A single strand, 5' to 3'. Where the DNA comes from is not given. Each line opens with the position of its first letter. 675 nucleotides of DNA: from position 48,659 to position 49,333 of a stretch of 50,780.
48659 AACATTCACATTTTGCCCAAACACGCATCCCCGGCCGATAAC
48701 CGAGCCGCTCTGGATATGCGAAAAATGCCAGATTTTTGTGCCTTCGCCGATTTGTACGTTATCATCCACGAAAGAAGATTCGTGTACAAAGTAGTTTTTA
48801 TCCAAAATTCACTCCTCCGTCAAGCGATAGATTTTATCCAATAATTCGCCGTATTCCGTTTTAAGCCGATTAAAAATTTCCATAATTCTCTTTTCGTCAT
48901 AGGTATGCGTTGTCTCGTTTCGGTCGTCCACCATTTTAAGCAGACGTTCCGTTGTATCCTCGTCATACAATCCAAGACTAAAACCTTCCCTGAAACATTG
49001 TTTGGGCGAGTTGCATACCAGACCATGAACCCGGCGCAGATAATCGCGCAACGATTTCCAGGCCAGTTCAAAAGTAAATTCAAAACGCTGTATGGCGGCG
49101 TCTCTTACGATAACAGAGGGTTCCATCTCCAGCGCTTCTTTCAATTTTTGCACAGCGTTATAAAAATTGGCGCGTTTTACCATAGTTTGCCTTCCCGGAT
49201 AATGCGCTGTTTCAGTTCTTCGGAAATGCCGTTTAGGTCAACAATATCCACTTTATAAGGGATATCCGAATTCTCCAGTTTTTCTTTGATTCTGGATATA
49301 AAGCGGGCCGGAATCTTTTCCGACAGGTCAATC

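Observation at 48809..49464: HEPN/MNT (HepT/MntA-type) toxin-antitoxin pair inserted inside a nucleotide-sugar biosynthesis operon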

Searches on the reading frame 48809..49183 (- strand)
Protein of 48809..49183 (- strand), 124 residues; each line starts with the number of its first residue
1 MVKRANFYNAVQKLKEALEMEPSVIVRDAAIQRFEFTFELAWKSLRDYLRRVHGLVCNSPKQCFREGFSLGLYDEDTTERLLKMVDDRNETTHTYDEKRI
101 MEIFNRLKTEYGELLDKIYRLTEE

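Call 3: search_protein_families(library=pfam, proteins=[window:48809-49183:-], max_evalue=0.01)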
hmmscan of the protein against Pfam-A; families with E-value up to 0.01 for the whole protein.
window:48809-49183:- (124 aa): 2 families
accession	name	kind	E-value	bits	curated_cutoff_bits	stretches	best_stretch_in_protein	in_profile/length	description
PF08780.16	NTase_sub_bind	-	5.7e-28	97.9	31.8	1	6-119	5-121/126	Nucleotidyltransferase substrate binding protein like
PF01934.22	HepT-like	-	0.0022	18.2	23.5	1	21-118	21-117/120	Ribonuclease HepT-like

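Call 4: search_protein_families(library=ncbifam, proteins=[window:48809-49183:-], max_evalue=0.01)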
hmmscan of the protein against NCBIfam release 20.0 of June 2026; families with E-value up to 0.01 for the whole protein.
window:48809-49183:- (124 aa): 2 families
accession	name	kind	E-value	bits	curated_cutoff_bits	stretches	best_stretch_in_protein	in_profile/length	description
TIGR01987.1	HI0074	subfamily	4.2e-25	88.2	55.8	1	5-111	3-110/123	HI0074 family nucleotidyltransferase substrate-binding subunit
NF047751.1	HepT_toxin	equivalog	6.1e-05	22.9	60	1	12-113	10-116/120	type VII toxin-antitoxin system HepT family RNase toxin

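Call 8: find_homologous_proteins(query=window:48809-49183:-)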
Query window:48809-49183:- (124 aa): 709 proteins with E <= 0.001 among 713 candidates; the best 120 are listed.
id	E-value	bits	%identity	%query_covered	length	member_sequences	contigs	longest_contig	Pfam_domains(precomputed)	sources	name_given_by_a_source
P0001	1.6e-76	272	100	100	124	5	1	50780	PF08780.17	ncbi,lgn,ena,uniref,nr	ncbi:MAG TPA: nucleotidyltransferase [Caldithrix abyssi]|uniref:Nucleotidyltransferase n=1 Tax=Caldi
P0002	1.5e-54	201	73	100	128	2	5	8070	PF08780.17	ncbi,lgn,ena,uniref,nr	ncbi:MAG TPA: nucleotidyltransferase [Caldithrix abyssi]|uniref:Nucleotidyltransferase n=1 Tax=Caldi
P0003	2.5e-54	200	73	99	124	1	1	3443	PF08780.17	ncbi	-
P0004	3.6e-51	190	71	100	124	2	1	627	PF08780.17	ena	-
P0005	3.3e-50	187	70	98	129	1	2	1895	PF08780.17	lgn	-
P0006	6.4e-50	186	69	100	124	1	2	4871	PF08780.17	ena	-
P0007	5.7e-48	180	67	100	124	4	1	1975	PF08780.17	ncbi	-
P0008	1.0e-42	163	64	95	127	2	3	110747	PF08780.17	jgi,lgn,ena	jgi:nucleotidyltransferase substrate binding protein (TIGR01987 family)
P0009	5.3e-41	157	61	93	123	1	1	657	PF08780.17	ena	-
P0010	1.5e-39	153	60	97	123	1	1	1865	PF08780.17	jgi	jgi:nucleotidyltransferase substrate binding protein (TIGR01987 family)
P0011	2.2e-38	149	58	95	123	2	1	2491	PF08780.17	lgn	-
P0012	3.5e-38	148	55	99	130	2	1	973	PF08780.17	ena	-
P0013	3.8e-38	148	61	90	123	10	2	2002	PF01934.23,PF08780.17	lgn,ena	-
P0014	1.1e-37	147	61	90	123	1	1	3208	PF08780.17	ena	-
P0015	1.5e-37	146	60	90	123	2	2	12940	PF08780.17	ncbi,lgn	-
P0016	1.8e-37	146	57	93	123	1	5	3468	PF08780.17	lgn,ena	-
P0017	1.9e-37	146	61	87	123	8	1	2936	PF01934.23,PF08780.17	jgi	jgi:nucleotidyltransferase substrate binding protein (TIGR01987 family)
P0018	6.6e-37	144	56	93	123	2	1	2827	PF08780.17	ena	-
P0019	1.3e-36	143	57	92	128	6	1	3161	PF08780.17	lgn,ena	-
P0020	1.8e-36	143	58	93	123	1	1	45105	PF08780.17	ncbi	-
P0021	3.8e-36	142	57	93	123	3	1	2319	PF08780.17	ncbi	-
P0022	4.2e-36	141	66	77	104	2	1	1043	PF08780.17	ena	-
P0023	4.4e-36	141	55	96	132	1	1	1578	PF08780.17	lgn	-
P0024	7.0e-36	141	55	93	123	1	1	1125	PF08780.17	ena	-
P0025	2.4e-34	136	53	98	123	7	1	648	PF08780.17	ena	-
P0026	1.1e-33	134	52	93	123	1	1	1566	PF08780.17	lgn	-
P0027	2.8e-33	132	66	77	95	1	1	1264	PF08780.17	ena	-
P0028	5.5e-31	125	56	90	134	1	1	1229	PF08780.17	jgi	jgi:nucleotidyltransferase substrate binding protein (TIGR01987 family)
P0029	2.0e-30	123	55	89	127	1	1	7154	PF01934.23,PF08780.17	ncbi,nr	ncbi:MAG: DUF86 domain-containing protein [Deferribacteres bacterium]|nr:DUF86 domain-containing pro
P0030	2.1e-30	123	49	98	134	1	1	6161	PF08780.17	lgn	-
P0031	7.7e-30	121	48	98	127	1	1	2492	PF01934.23,PF08780.17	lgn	-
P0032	1.1e-29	121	47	98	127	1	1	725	PF08780.17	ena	-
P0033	1.3e-29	121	53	90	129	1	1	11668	PF08780.17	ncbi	-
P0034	1.4e-29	120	55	90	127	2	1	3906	PF08780.17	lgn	-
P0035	1.7e-29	120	47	92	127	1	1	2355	PF08780.17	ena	-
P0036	1.8e-29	120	47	92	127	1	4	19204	PF08780.17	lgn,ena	-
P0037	1.8e-29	120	54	94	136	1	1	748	PF08780.17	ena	-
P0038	2.0e-29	120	55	88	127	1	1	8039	PF01934.23,PF08780.17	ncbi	ncbi:MAG: HI0074 family nucleotidyltransferase substrate-binding subunit [Thermodesulfovibrionales b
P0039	2.1e-29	120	53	96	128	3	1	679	PF01934.23,PF08780.17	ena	-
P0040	2.3e-29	120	50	93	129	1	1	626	PF08780.17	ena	-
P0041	3.6e-29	119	52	89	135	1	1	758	PF08780.17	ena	-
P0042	3.8e-29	119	54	90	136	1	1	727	PF08780.17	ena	-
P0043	4.8e-29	119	55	87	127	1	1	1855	PF01934.23,PF08780.17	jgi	-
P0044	5.7e-29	118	53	90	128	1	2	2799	PF08780.17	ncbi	-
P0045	6.7e-29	118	54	92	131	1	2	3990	PF01934.23,PF08780.17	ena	-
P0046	8.7e-29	118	55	89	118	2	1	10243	PF01934.23,PF08780.17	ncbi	-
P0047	9.5e-29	118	51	90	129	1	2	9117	PF08780.17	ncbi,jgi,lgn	-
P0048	9.6e-29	118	52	88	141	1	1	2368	PF08780.17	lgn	-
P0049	1.0e-28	118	51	92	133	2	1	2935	PF08780.17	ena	-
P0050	1.4e-28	117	51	89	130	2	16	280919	PF08780.17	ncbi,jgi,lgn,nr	ncbi:MAG: hypothetical protein PWR29_449 [Methanolobus sp.]|jgi:nucleotidyltransferase substrate bin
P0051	1.7e-28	117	53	88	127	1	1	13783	PF01934.23,PF08780.17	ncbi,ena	-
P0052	2.3e-28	116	51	91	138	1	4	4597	PF01934.23,PF08780.17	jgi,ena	-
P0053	2.4e-28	116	54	89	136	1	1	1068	PF08780.17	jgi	jgi:nucleotidyltransferase substrate binding protein (TIGR01987 family)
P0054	2.8e-28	116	53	88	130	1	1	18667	PF08780.17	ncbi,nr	ncbi:MAG: HI0074 family nucleotidyltransferase substrate-binding subunit [Methanolobus sp.]|nr:HI007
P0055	2.9e-28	116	55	89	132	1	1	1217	PF08780.17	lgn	-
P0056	2.9e-28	116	51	89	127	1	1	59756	PF01934.23,PF08780.17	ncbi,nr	ncbi:MAG: nucleotidyltransferase substrate binding protein [Candidatus Omnitrophica bacterium]|nr:nu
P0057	3.1e-28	116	54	89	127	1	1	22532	PF08780.17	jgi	jgi:nucleotidyltransferase substrate binding protein, HI0074 family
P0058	3.3e-28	116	50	94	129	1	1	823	PF08780.17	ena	-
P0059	3.3e-28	116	50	95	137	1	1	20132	PF01934.23,PF08780.17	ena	-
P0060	3.4e-28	116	54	89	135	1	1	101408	PF08780.17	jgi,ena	-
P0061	3.9e-28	116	53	83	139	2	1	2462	PF01934.23,PF08780.17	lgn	-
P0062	4.1e-28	116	53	89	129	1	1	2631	PF08780.17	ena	-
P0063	4.9e-28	115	52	90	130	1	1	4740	PF08780.17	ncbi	-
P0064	9.4e-28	115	54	88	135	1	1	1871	PF08780.17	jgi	-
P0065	1.0e-27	114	53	89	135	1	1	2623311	PF08780.17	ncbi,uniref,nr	ncbi:HI0074 family nucleotidyltransferase substrate-binding subunit [Methanolobus mangrovi]|uniref:H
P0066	1.1e-27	114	51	92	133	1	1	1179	PF08780.17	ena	-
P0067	1.1e-27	114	53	92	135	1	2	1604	PF08780.17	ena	-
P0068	1.2e-27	114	52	89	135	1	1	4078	PF08780.17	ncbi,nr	ncbi:MAG: nucleotidyltransferase substrate binding protein [Methanosarcinaceae archaeon]|nr:nucleoti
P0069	1.4e-27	114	52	89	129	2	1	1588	PF08780.17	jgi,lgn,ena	-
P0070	1.5e-27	114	54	88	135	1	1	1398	PF08780.17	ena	-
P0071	1.6e-27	114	52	89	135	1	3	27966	PF08780.17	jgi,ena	-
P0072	1.6e-27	114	52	89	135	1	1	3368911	PF08780.17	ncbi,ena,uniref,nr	ncbi:HI0074 family nucleotidyltransferase substrate-binding subunit [uncultured Methanolobus sp.]|un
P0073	1.8e-27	114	51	91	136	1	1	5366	PF08780.17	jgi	jgi:nucleotidyltransferase substrate binding protein, HI0074 family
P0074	1.8e-27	114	53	89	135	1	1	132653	PF08780.17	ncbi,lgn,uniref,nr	ncbi:HI0074 family nucleotidyltransferase substrate-binding subunit [Methanolobus psychrotolerans]|u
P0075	1.9e-27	114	50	93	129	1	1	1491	PF08780.17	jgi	-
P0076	2.2e-27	113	54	87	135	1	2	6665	PF08780.17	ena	-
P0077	2.2e-27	113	52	90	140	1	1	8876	PF08780.17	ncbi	-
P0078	3.1e-27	113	52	90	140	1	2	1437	PF08780.17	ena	-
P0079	3.1e-27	113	52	90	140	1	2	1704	PF08780.17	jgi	-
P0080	3.1e-27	113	52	90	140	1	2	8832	PF08780.17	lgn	-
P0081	3.6e-27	113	52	89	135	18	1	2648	PF08780.17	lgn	-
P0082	4.1e-27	112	51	89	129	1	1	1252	PF08780.17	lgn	-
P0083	4.5e-27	112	52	89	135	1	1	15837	PF08780.17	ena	-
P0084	5.5e-27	112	50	92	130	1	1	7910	PF08780.17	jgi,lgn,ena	-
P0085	6.6e-27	112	56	79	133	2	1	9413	PF08780.17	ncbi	-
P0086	8.5e-27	111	49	92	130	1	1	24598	PF08780.17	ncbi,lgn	-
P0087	8.5e-27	111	53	88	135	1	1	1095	PF08780.17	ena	-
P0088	8.6e-27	111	54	83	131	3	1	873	PF08780.17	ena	-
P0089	8.7e-27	111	52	89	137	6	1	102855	PF08780.17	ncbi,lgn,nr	ncbi:MAG: HI0074 family nucleotidyltransferase substrate-binding subunit [Methanolobus sp.]|nr:HI007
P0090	9.5e-27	111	50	90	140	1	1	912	PF01934.23,PF08780.17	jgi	jgi:nucleotidyltransferase substrate binding protein (TIGR01987 family)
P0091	1.1e-26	111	49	95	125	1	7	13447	PF08780.17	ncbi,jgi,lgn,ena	-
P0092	1.2e-26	111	51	86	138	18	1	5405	PF01934.23,PF08780.17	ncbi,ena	-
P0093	1.2e-26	111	50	91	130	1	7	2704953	PF08780.17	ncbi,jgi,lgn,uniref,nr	ncbi:nucleotidyltransferase substrate binding protein [Methanolobus zinderi]|jgi:nucleotidyltransfer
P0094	1.3e-26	111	51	88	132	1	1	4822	PF08780.17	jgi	jgi:nucleotidyltransferase substrate binding protein (TIGR01987 family)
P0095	1.6e-26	111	52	90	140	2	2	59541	PF08780.17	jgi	jgi:nucleotidyltransferase substrate binding protein (TIGR01987 family)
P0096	1.7e-26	110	55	81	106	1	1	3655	PF08780.17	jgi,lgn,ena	-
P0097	1.7e-26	110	49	89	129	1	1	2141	PF01934.23,PF08780.17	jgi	jgi:nucleotidyltransferase substrate binding protein (TIGR01987 family)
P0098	2.1e-26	110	57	79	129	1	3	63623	PF08780.17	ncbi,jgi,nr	ncbi:MAG: nucleotidyltransferase [Candidatus Omnitrophota bacterium]|jgi:nucleotidyltransferase subs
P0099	2.1e-26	110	46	93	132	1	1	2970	PF01934.23,PF08780.17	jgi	jgi:nucleotidyltransferase substrate binding protein (TIGR01987 family)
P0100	2.6e-26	110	51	89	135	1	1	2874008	PF08780.17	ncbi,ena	-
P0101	3.2e-26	110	51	88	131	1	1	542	PF08780.17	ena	-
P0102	3.6e-26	109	51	89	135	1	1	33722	PF08780.17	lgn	-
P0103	4.4e-26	109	54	90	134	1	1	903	PF08780.17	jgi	jgi:nucleotidyltransferase substrate binding protein (TIGR01987 family)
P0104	5.4e-26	109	52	84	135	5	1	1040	PF08780.17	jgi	jgi:nucleotidyltransferase substrate binding protein (TIGR01987 family)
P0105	6.0e-26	109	55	83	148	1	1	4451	PF08780.17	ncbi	-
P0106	6.6e-26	109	53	85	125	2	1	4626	PF08780.17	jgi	-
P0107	7.9e-26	108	50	83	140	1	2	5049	PF08780.17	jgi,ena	-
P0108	8.3e-26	108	50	89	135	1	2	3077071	PF08780.17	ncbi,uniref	ncbi:HI0074 family nucleotidyltransferase substrate-binding subunit [Methanolobus sp. ZRKC5]|uniref:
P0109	9.2e-26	108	57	72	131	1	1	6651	PF08780.17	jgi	jgi:nucleotidyltransferase substrate binding protein (TIGR01987 family)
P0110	1.1e-25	108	54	88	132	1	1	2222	PF08780.17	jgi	jgi:nucleotidyltransferase substrate binding protein (TIGR01987 family)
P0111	1.2e-25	108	49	92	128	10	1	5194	PF08780.17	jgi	-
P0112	1.5e-25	107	54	79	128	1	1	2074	PF08780.17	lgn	-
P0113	1.6e-25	107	50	91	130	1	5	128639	PF08780.17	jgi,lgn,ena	-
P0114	2.1e-25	107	50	93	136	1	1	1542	PF08780.17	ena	-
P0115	2.1e-25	107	49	88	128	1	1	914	PF08780.17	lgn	-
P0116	2.4e-25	107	48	90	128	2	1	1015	PF08780.17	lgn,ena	-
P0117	2.4e-25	107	49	98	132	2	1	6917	PF08780.17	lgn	-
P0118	2.7e-25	107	48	94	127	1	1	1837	PF01934.23,PF08780.17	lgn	-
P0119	2.8e-25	107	48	94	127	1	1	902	PF01934.23,PF08780.17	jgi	-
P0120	3.2e-25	106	51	93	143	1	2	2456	PF08780.17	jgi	jgi:nucleotidyltransferase substrate binding protein (TIGR01987 family)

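Call 9: find_encoding_contigs(protein=P0002, flank=6000, max_places=5)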
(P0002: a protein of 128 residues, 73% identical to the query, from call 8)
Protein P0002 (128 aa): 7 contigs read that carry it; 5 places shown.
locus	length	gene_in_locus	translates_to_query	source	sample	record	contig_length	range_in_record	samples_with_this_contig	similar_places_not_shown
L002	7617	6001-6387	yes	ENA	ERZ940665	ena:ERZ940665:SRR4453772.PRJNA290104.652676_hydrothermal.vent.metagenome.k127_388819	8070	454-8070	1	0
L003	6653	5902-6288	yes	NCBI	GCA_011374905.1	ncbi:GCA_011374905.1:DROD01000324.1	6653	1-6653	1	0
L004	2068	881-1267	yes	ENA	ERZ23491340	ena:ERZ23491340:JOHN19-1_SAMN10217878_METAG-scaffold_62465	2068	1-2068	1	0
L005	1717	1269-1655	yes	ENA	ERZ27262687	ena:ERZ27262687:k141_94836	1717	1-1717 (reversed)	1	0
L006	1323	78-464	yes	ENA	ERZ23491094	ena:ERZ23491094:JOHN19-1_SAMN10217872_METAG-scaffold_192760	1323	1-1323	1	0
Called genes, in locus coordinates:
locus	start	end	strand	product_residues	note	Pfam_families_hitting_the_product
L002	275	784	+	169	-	PF02357:NusG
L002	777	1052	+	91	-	-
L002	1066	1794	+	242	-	PF09834:DUF2061, PF01583:APS_kinase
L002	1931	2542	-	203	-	PF01583:APS_kinase, PF13671:AAA_33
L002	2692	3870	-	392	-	PF14306:PUA_2, PF01747:ATP-sulfurylase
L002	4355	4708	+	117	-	-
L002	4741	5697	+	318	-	PF01408:GFO_IDH_MocA, PF02894:GFO_IDH_MocA_C, PF22725:GFO_IDH_MocA_C3 (weak)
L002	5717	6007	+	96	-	PF01909:NTP_transf_2 (weak), PF18765:Polbeta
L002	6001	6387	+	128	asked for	PF08780:NTase_sub_bind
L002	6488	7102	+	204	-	PF25084:LbH_EIF2B, PF00132:Hexapep, PF14602:Hexapep_2 (faint), PF25087:GMPPB_C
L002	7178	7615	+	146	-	?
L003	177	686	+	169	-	PF02357:NusG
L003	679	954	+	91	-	-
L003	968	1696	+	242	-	PF09834:DUF2061, PF01583:APS_kinase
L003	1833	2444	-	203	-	PF01583:APS_kinase, PF13671:AAA_33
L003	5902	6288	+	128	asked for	PF08780:NTase_sub_bind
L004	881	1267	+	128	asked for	PF08780:NTase_sub_bind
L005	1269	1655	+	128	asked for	PF08780:NTase_sub_bind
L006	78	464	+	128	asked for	PF08780:NTase_sub_bind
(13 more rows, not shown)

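Call 10: find_encoding_contigs(protein=P0008, flank=6000, max_places=3)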
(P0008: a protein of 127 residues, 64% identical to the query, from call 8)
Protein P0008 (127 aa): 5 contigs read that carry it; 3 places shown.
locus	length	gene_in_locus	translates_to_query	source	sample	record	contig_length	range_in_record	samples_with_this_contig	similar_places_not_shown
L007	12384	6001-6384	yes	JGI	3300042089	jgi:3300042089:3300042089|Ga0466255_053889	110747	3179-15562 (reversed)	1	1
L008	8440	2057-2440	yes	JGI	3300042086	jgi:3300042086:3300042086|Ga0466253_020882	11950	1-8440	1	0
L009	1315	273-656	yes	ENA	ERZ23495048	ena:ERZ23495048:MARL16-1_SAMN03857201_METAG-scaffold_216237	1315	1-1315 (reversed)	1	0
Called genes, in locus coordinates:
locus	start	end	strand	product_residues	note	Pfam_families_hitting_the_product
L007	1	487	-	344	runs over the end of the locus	PF02547:Queuosine_synth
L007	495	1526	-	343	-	PF05496:RuvB_N, PF06068:TIP49 (weak), PF20720:nSTAND3 (weak), PF07728:AAA_5 (weak), PF00004:AAA, PF17864:AAA_lid_4, PF05491:WHD_RuvB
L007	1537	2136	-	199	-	PF01330:RuvA_N, PF00633:HHH (faint), PF14520:HHH_5, PF07499:RuvA_C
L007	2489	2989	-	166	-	PF02075:RuvC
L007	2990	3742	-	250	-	PF20772:TACO1_YebC_N, PF01709:Transcrip_reg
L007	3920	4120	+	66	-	-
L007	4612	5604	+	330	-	PF01408:GFO_IDH_MocA, PF02894:GFO_IDH_MocA_C, PF22725:GFO_IDH_MocA_C3 (weak)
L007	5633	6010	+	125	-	PF01909:NTP_transf_2, PF18765:Polbeta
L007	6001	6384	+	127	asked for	PF08780:NTase_sub_bind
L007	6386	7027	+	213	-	PF25084:LbH_EIF2B, PF14602:Hexapep_2 (faint), PF00132:Hexapep, PF25087:GMPPB_C (weak)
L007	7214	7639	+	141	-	PF22600:MTPAP-like_central, PF01909:NTP_transf_2, PF18765:Polbeta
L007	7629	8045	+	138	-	PF01934:HepT-like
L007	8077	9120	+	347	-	PF01370:Epimerase, PF04321:RmlD_sub_bind, PF16363:GDP_Man_Dehyd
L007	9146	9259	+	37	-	-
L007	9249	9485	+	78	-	PF18924:DUF5674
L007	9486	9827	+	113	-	-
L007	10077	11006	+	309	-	PF01370:Epimerase, PF04321:RmlD_sub_bind (weak), PF16363:GDP_Man_Dehyd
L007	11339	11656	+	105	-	PF01909:NTP_transf_2, PF18765:Polbeta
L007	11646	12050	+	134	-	PF05168:HEPN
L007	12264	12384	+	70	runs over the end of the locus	PF15919:HicB_lk_antitox, PF15970:HicB-like_2 (weak)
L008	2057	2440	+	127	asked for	PF08780:NTase_sub_bind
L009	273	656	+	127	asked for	PF08780:NTase_sub_bind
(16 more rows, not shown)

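Call 11: find_encoding_contigs(protein=P0020, flank=6000, max_places=3)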
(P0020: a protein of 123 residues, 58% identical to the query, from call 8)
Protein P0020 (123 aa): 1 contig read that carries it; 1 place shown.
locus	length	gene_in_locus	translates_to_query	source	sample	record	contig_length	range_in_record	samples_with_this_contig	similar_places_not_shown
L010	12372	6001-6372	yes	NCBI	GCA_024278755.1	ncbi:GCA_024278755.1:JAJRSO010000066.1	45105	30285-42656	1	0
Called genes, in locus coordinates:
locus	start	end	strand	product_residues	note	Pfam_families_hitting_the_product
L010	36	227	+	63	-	-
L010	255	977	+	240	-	PF09834:DUF2061, PF01583:APS_kinase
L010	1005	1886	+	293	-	PF01507:PAPS_reduct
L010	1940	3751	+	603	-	PF00009:GTP_EFTU, PF01926:MMR_HSR1 (faint), PF03144:GTP_EFTU_D2 (weak), PF22594:GTP-eEF1A_C, PF01583:APS_kinase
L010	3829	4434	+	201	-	PF01583:APS_kinase, PF13671:AAA_33 (weak)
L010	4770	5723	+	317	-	PF01408:GFO_IDH_MocA, PF22725:GFO_IDH_MocA_C3 (weak), PF02894:GFO_IDH_MocA_C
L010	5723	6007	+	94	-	PF01909:NTP_transf_2 (weak), PF18765:Polbeta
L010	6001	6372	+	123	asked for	PF08780:NTase_sub_bind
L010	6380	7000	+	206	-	PF25084:LbH_EIF2B, PF14602:Hexapep_2 (faint), PF00132:Hexapep, PF25087:GMPPB_C (weak)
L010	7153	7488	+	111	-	PF18924:DUF5674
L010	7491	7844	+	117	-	-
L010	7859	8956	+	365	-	PF02350:Epimerase_2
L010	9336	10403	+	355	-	PF01073:3Beta_HSD, PF01370:Epimerase, PF02719:Polysacc_synt_2, PF04321:RmlD_sub_bind, PF07993:NAD_binding_4 (faint), PF16363:GDP_Man_Dehyd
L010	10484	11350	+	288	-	PF00483:NTP_transferase, PF12804:NTP_transf_3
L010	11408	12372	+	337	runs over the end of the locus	PF01073:3Beta_HSD, PF01370:Epimerase, PF02719:Polysacc_synt_2, PF04321:RmlD_sub_bind (weak), PF05368:NmrA, PF13460:NAD_binding_10, PF16363:GDP_Man_Dehyd, PF08485:Polysacc_syn_2C, +1 more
